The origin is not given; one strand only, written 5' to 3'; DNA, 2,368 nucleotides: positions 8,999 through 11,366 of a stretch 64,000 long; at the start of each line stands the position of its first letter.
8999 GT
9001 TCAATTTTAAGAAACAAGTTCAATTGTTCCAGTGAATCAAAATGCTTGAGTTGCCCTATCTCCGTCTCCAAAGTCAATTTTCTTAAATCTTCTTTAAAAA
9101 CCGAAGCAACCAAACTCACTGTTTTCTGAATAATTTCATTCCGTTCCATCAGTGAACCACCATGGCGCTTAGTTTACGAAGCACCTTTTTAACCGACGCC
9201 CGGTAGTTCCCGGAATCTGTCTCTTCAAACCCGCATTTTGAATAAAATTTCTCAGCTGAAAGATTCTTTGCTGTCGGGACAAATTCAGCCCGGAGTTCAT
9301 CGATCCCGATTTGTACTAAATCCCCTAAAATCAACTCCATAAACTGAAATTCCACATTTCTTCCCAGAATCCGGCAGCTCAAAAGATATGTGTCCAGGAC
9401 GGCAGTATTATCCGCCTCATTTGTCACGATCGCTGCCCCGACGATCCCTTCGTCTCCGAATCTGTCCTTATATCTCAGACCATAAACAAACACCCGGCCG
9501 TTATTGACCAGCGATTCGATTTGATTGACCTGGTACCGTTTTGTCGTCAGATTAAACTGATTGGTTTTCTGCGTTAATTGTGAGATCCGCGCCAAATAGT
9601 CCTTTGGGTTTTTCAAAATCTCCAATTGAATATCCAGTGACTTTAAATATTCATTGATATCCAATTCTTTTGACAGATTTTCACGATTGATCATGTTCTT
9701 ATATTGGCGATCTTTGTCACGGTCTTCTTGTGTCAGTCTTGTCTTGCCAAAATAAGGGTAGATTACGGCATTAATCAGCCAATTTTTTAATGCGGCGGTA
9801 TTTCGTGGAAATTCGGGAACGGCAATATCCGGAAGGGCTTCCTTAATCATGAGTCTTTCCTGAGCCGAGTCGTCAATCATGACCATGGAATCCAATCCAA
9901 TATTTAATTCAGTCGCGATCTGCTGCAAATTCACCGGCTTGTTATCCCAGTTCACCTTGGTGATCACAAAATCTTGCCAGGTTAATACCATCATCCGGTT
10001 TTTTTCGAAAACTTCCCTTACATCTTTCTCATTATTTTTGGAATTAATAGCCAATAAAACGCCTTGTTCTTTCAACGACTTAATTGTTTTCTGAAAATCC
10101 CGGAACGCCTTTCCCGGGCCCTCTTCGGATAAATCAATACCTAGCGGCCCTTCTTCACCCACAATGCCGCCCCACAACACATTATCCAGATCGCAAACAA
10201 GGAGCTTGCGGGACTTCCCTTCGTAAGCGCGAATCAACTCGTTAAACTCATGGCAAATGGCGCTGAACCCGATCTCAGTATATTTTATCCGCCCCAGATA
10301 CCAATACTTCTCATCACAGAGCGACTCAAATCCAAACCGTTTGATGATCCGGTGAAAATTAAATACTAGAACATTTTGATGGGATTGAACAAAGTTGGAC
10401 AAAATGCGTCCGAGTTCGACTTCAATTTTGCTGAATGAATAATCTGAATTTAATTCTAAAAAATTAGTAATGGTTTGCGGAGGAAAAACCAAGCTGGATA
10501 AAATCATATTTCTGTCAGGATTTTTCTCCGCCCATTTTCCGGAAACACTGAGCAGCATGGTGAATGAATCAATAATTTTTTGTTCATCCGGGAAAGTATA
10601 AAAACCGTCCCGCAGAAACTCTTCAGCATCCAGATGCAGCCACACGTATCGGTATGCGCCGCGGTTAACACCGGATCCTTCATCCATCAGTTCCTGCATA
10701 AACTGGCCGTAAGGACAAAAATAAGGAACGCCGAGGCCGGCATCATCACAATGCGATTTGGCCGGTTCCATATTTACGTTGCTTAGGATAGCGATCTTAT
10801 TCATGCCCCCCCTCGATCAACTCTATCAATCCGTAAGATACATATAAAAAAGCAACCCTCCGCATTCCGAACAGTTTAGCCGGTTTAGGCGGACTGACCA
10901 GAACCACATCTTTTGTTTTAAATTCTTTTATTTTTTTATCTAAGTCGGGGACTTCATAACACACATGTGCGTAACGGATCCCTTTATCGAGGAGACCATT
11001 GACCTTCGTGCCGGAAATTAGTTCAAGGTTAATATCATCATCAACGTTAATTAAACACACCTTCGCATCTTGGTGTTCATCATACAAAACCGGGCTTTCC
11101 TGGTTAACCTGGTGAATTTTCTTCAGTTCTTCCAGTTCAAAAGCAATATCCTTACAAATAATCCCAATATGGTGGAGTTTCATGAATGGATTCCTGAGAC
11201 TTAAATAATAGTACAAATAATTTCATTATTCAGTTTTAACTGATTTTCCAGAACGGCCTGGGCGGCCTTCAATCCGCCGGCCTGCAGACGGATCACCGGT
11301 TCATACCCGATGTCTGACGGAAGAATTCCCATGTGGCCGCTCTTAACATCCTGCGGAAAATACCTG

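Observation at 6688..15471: Arn-like lipid-linked amino-sugar pathway augmented with an FkbH / ACP / GNAT acylation module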

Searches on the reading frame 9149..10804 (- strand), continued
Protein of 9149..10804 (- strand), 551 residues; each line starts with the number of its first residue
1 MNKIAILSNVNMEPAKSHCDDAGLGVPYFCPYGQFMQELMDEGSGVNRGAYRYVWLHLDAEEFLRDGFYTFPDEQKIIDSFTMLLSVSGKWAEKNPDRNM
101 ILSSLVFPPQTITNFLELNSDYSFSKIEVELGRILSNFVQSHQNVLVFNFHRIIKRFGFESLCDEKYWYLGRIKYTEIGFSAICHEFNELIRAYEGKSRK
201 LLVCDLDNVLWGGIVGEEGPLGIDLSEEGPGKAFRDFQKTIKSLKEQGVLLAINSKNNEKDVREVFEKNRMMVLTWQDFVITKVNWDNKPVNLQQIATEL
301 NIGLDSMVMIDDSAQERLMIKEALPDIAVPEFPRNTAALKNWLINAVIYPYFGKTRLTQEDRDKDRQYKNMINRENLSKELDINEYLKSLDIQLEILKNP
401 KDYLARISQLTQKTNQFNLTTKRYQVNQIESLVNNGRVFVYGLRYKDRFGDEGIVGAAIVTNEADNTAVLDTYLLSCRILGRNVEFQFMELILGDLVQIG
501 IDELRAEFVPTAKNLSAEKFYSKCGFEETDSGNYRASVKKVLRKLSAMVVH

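Call 39: search_protein_families(library=pfam, proteins=[L061:15265-16983:+, L061:4655-5146:+, L061:8469-9656:+, L061:7534-8466:+, L061:5153-6250:+, L061:2435-3601:+, L061:1339-2466:+, L061:17003-18019:+], max_evalue=1)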
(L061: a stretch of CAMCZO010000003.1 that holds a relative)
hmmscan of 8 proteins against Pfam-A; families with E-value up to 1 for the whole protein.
L061:15265-16983:+ (572 aa): 3 families
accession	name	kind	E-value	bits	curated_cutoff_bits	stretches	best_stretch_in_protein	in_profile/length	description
PF19510.5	DUF6044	-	3.8e-113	379.3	27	1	9-559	8-551/564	Protein of unknown function (DUF6044)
PF01724.21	DUF29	-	0.042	14.5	22.5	1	471-523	75-128/138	Domain of unknown function DUF29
PF04505.17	CD225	-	0.066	13.8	27.1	1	188-209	11-32/68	Interferon-induced transmembrane protein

L061:4655-5146:+ (163 aa): 8 families
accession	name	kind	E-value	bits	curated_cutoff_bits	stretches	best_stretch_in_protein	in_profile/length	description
PF00132.30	Hexapep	-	2.2e-24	84.5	27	4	109-143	2-36/36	Bacterial transferase hexapeptide (six repeats)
PF14602.12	Hexapep_2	-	1.9e-11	43.9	27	3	115-143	8-34/34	Hexapeptide repeat of succinyl-transferase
PF25084.1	LbH_EIF2B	-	1.1e-09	38.7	54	2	16-85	28-95/105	EIF2B subunit epsilon LbH domain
PF24894.1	Hexapep_GlmU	-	0.0027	18.3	23.3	0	13-43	55-85/104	GlmU-like, C-terminal hexapeptide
PF16314.11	DUF4954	-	0.021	14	26.2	1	12-85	187-256/433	Domain of unknown function (DUF4954)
PF25087.1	GMPPB_C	-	0.03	14.5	39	0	46-77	6-37/110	GMPPB C-terminal domain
PF25247.1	LbH_GLGC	-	0.043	14.2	27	0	49-132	20-108/135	GLGC left-handed parallel beta-helix domain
PF11021.13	DUF2613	-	0.14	12.7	22.1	1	121-156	8-43/55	Protein of unknown function (DUF2613)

L061:8469-9656:+ (395 aa): 16 families
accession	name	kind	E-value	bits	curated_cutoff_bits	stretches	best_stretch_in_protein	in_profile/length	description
PF13561.12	adh_short_C2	-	5.3e-52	177.2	27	1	161-391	6-234/236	Enoyl-(Acyl carrier protein) reductase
PF00106.31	adh_short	-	4.3e-49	167.1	26.6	1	152-346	1-193/195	short chain dehydrogenase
PF01575.25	MaoC_dehydratas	-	5.1e-20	71.7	27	1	15-115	14-115/123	MaoC like domain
PF23441.1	SDR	-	3.8e-10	40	27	1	153-394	9-257/258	SDR-like rossmann domain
PF13452.11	FAS1_DH_region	-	2.7e-09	37.7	22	1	14-125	9-129/132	FAS1-like, dehydratase domain region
PF08659.16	KR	-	3.7e-08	33.9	22.6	1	153-240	2-92/180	KR domain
PF01370.27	Epimerase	-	2.2e-06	27.7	20.9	1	154-240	1-74/240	NAD dependent epimerase/dehydratase family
PF02719.21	Polysacc_synt_2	-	2.5e-06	27.3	20.2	1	155-273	2-116/293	Polysaccharide biosynthesis protein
PF16363.11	GDP_Man_Dehyd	-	0.0001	22.4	27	1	155-242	1-88/332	GDP-mannose 4,6 dehydratase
PF13460.12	NAD_binding_10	-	0.00098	19.5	27.2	1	158-299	1-112/184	NAD(P)H-binding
PF03061.28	4HBT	-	0.0032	18.2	20.6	1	73-112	28-67/79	Thioesterase superfamily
PF02826.25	2-Hacid_dh_C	-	0.0032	17.3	25.1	1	140-211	25-95/178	D-isomer specific 2-hydroxyacid dehydrogenase, NAD binding domain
PF02689.20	Herpes_Helicase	-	0.014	13.8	27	1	131-180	37-87/808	Helicase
PF12242.14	Eno-Rase_NADH_b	-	0.016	15.4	23.4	1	145-173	34-62/79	NAD(P)H binding domain of trans-2-enoyl-CoA reductase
PF03807.23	F420_oxidored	-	0.037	15.1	21.6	1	156-211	4-57/94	NADP oxidoreductase coenzyme F420-dependent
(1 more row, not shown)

L061:7534-8466:+ (310 aa): 15 families
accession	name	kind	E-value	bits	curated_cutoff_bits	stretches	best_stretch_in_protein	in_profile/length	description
PF13489.12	Methyltransf_23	-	1.1e-16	61.4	27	1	141-257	19-127/164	Methyltransferase domain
PF08242.18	Methyltransf_12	-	7.1e-14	52.8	30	1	149-244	1-98/98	Methyltransferase domain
PF08241.18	Methyltransf_11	-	8.3e-13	49.2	21.2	1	149-246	1-95/95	Methyltransferase domain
PF13649.12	Methyltransf_25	-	7.9e-12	46.1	27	1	148-242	1-97/97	Methyltransferase domain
PF13847.12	Methyltransf_31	-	8.7e-12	45.4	27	1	145-256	4-119/145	Methyltransferase domain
PF05175.20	MTS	-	1e-07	32.2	23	1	144-248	31-140/170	Methyltransferase small domain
PF05401.17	NodS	-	5e-05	23.7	24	1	145-272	44-169/201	Nodulation protein S (NodS)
PF01209.24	Ubie_methyltran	-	7.1e-05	22.7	20.1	1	119-246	32-151/233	ubiE/COQ5 methyltransferase family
PF20922.3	Anamorsin_N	-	0.0035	17.5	27.1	1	210-298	50-138/163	Anamorsin, N-terminal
PF09243.16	Rsm22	-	0.004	17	23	1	136-229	26-121/275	Mitochondrial small ribosomal subunit Rsm22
PF01739.24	CheR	-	0.011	15.6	27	1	195-246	119-173/195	CheR methyltransferase, SAM binding domain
PF00891.24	Methyltransf_2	-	0.011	15.5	22.3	1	139-246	57-164/210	O-methyltransferase domain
PF12147.14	Methyltransf_20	-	0.016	14.8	21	1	128-255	117-254/309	Putative methyltransferase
PF10294.15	Methyltransf_16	-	0.043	14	21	1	117-191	17-91/174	Lysine methyltransferase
PF02527.21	GidB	-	0.051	13.4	27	1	139-242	44-142/184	rRNA small subunit methyltransferase G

L061:5153-6250:+ (365 aa): 6 families
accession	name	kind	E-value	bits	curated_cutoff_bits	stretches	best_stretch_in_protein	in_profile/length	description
PF01041.23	DegT_DnrJ_EryC1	-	2.6e-119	399.1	19.8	1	15-362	2-359/360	DegT/DnrJ/EryC1/StrS aminotransferase family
PF00155.27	Aminotran_1_2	-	1.3e-08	34.9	19.7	1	41-218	46-250/361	Aminotransferase class I and II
PF00266.25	Aminotran_5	-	7.9e-07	28.8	21.5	1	45-164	54-181/371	Aminotransferase class-V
PF01053.26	Cys_Met_Meta_PP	-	6e-06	25.5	27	1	34-172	49-187/381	Cys/Met metabolism PLP-dependent enzyme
PF01276.26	OKR_DC_1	-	0.00037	19.8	27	1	56-113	85-142/417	Orn/Lys/Arg decarboxylase, major domain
PF01212.27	Beta_elim_lyase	-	0.012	15.4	27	1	32-127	27-123/288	Beta-eliminating lyase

L061:2435-3601:+ (388 aa): 6 families
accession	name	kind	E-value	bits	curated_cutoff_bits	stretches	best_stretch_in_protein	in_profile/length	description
PF13692.12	Glyco_trans_1_4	-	8e-15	55.8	27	1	207-347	2-142/142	Glycosyl transferases group 1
PF00534.26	Glycos_transf_1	-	1.2e-14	54.6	26.4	1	204-360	13-171/172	Glycosyl transferases group 1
PF13524.12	Glyco_trans_1_2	-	0.00017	22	25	1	241-363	15-130/144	Glycosyl transferase-like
PF13439.12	Glyco_transf_4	-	0.0019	18.7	28.5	1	77-194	68-169/170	Glycosyltransferase Family 4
PF10820.13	DUF2543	-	0.015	15.9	25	0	353-378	48-73/81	Protein of unknown function (DUF2543)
PF20390.3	DUF6685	-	0.098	12.9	24.6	1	268-324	108-161/207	Family of unknown function (DUF6685)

L061:1339-2466:+ (375 aa): 3 families
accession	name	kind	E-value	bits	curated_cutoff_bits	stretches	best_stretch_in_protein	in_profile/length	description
PF02350.25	Epimerase_2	-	8.7e-114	380.4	30.6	1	26-368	3-345/347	UDP-N-acetylglucosamine 2-epimerase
PF13477.12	Glyco_trans_4_2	-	0.073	13.7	23.4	1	76-124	59-110/139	Glycosyl transferase 4-like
PF14595.12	Thioredoxin_9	-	0.13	12.6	25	1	15-50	55-91/129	Thioredoxin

L061:17003-18019:+ (338 aa): 16 families
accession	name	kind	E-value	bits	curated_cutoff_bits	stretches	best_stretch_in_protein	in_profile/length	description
PF02719.21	Polysacc_synt_2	-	7.4e-101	337.6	20.2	1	9-284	1-292/293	Polysaccharide biosynthesis protein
PF01370.27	Epimerase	-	3.4e-23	82.8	20.9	1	9-221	1-227/240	NAD dependent epimerase/dehydratase family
PF01073.25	3Beta_HSD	-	3.8e-17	62.7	22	1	10-137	1-122/280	3-beta hydroxysteroid dehydrogenase/isomerase family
PF16363.11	GDP_Man_Dehyd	-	5.9e-15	56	27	1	10-132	1-130/332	GDP-mannose 4,6 dehydratase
PF04321.23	RmlD_sub_bind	-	3.5e-11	43.2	27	1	8-179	2-156/287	RmlD substrate binding domain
PF07993.18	NAD_binding_4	-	1.9e-10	40.8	20.1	1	11-133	1-138/258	Male sterility protein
PF13460.12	NAD_binding_10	-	6e-09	36.5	27.2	1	13-135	1-102/184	NAD(P)H-binding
PF08659.16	KR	-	1e-06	29.3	22.6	1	9-90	3-91/180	KR domain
PF05368.20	NmrA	-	4.7e-05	23.6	27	1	6-127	2-103/298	NmrA-like family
PF00106.31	adh_short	-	7.3e-05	22.8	26.6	1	7-146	1-154/195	short chain dehydrogenase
PF01118.30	Semialdhyde_dh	-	0.0016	19.2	26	1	9-87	2-73/121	Semialdehyde dehydrogenase, NAD binding domain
PF01488.26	Shikimate_DH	-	0.0045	17.5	24.3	1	3-95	9-100/138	Shikimate / quinate 5-dehydrogenase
PF01210.29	NAD_Gly3P_dh_N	-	0.027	14.9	23.1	1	14-94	6-83/158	NAD-dependent glycerol-3-phosphate dehydrogenase N-terminus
PF22933.1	ComC_SSD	-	0.085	12.9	24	1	33-109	45-124/222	ComC, supersandwich domain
PF02219.23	MTHFR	-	0.097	12.4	24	1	87-135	63-111/287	Methylenetetrahydrofolate reductase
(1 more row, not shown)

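Call 71: search_protein_families(library=pfam, proteins=[P0014], max_evalue=1)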
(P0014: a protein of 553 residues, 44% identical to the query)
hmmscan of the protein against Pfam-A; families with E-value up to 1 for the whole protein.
P0014 (553 aa): 4 families
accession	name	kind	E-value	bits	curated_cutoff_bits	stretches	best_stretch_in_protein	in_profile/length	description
PF21211.3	FkbH_N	-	2.7e-07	31.1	27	1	26-191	29-191/192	FkbH, N-terminal domain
PF00702.32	Hydrolase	-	0.0019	19.1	26.4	1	231-314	97-181/191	haloacid dehalogenase-like hydrolase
PF12689.13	Acid_PPase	-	0.0084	16.4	27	1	200-316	4-136/169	Acid Phosphatase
PF20216.3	DUF6576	-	0.0093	16.5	27.3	0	484-506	13-35/47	Family of unknown function (DUF6576)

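Call 93: search_protein_families(library=pfam, proteins=[L081:9289-9831:-, L030:6704-7450:+, L023:11566-12123:+, L030:5650-6702:+, L062:12045-13175:+, L027:888-1949:+, L076:13165-14232:+, L021:2464-2817:+, L016:7471-8166:+, L021:2040-2471:+], max_evalue=0.0001)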
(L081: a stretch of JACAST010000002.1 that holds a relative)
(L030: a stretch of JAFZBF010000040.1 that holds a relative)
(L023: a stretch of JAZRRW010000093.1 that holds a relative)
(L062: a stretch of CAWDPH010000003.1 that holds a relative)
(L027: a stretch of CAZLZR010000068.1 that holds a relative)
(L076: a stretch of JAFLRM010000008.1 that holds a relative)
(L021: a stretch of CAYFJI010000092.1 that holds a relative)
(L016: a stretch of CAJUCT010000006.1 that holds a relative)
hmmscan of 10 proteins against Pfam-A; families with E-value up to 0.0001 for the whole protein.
L081:9289-9831:- (180 aa): 1 family
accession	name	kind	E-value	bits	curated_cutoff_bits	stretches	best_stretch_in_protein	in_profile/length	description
PF00132.30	Hexapep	-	8.6e-14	51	27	1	125-158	2-35/36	Bacterial transferase hexapeptide (six repeats)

L030:6704-7450:+ (248 aa): 4 families
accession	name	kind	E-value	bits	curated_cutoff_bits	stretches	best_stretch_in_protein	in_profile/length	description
PF13561.12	adh_short_C2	-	5.8e-49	167.2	27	1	16-246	1-236/236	Enoyl-(Acyl carrier protein) reductase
PF00106.31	adh_short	-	1.1e-43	149.5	26.6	1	10-192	1-188/195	short chain dehydrogenase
PF08659.16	KR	-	4.6e-13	49.9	22.6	1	11-166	2-162/180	KR domain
PF01370.27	Epimerase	-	1.8e-06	28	20.9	1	12-125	1-105/240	NAD dependent epimerase/dehydratase family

L023:11566-12123:+ (185 aa): 3 families
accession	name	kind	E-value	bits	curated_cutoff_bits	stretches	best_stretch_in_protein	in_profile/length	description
PF13302.13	Acetyltransf_3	-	9.6e-12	46.2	25.4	1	3-137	2-137/138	Acetyltransferase (GNAT) domain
PF13420.13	Acetyltransf_4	-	4.5e-10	40.2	24.3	1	5-156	1-153/155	Acetyltransferase (GNAT) domain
PF13523.12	Acetyltransf_8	-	1.6e-08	34.7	27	1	10-142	3-142/145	Acetyltransferase (GNAT) domain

L030:5650-6702:+ (350 aa): 2 families
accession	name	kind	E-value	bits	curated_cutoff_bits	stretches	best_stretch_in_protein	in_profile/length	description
PF08541.16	ACP_syn_III_C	-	8.3e-22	77.6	26.6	1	251-338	2-89/90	3-Oxoacyl-[acyl-carrier-protein (ACP)] synthase III C terminal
PF08545.16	ACP_syn_III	-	3.7e-14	52.8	24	1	113-190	1-80/80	3-Oxoacyl-[acyl-carrier-protein (ACP)] synthase III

L062:12045-13175:+ (376 aa): 0 families

L027:888-1949:+ (353 aa): 2 families
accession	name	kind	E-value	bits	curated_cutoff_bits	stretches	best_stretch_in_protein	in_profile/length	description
PF03102.20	NeuB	-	5.1e-93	311.4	22.1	1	42-280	1-239/241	NeuB family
PF08666.17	SAF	-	5.1e-12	46.6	21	1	295-351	1-61/63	SAF domain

L076:13165-14232:+ (355 aa): 3 families
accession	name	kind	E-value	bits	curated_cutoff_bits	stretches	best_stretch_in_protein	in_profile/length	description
PF04101.22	Glyco_tran_28_C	-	2.5e-06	28.1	22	1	187-276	14-104/166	Glycosyltransferase family 28 C-terminal domain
PF13692.12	Glyco_trans_1_4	-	3.3e-05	24.6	27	0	207-281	37-118/142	Glycosyl transferases group 1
PF02684.21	LpxB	-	7.7e-05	22.2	22.6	0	169-268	189-285/374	Lipid-A-disaccharide synthetase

L021:2464-2817:+ (117 aa): 1 family
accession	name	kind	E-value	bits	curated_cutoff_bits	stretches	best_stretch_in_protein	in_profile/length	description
PF01648.25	ACPS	-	3.4e-13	50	25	1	6-111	1-111/111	4'-phosphopantetheinyl transferase superfamily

L016:7471-8166:+ (231 aa): 2 families
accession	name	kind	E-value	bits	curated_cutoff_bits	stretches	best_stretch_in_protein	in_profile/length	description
PF02348.25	CTP_transf_3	-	1.2e-23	84.5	22.6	1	4-130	1-120/217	Cytidylyltransferase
PF12804.13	NTP_transf_3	-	3.8e-05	24.4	27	0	6-135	2-122/160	MobA-like NTP transferase domain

L021:2040-2471:+ (143 aa): 2 families
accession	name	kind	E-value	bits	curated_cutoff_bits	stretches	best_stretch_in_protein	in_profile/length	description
PF01575.25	MaoC_dehydratas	-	4.9e-20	71.8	27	1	20-120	13-114/123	MaoC like domain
PF13452.11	FAS1_DH_region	-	6.3e-07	30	22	1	21-126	10-124/132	FAS1-like, dehydratase domain region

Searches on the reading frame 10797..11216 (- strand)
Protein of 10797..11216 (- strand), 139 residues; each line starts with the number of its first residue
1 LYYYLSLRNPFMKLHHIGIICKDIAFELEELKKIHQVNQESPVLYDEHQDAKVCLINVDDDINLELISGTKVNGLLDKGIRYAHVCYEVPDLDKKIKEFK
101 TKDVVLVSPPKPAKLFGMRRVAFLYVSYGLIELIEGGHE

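Call 3: search_protein_families(library=pfam, proteins=[window:10797-11216:-], max_evalue=0.01)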
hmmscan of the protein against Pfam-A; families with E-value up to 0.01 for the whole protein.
window:10797-11216:- (139 aa): 1 family
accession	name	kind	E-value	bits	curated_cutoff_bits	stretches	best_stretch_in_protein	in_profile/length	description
PF13669.12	Glyoxalase_4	-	3e-12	47.2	27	1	15-123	1-109/109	Glyoxalase/Bleomycin resistance protein/Dioxygenase superfamily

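Call 4: search_protein_families(library=ncbifam, proteins=[window:10797-11216:-], max_evalue=0.01)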
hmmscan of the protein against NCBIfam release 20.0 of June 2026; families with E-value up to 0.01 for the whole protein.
window:10797-11216:- (139 aa): 3 families
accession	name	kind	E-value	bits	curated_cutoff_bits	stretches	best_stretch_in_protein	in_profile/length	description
TIGR03081.1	metmalonyl_epim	equivalog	3.3e-05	24.4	114.95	1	13-125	1-116/129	methylmalonyl-CoA epimerase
NF050075.1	SMU1112c_YaeR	equivalog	0.00011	22.4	140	1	12-105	2-96/125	SMU1112c/YaeR family gloxylase I-like metalloprotein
TIGR00068.2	glyox_I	equivalog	0.0003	20.7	120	0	81-134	87-138/143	lactoylglutathione lyase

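Call 86: search_solved_structures(query=window:10797-11216:-, max_evalue=0.01)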
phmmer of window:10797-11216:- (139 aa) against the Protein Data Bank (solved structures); distinct sequences matched with E-value up to 0.01: 2.
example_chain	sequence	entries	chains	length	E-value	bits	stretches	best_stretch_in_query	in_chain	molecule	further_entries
2qh0_A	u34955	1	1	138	8.5e-13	51.8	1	12-136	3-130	Lactoylglutathione lyase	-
3hdp_A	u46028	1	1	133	1.6e-12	50.9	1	12-135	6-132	Glyoxalase-I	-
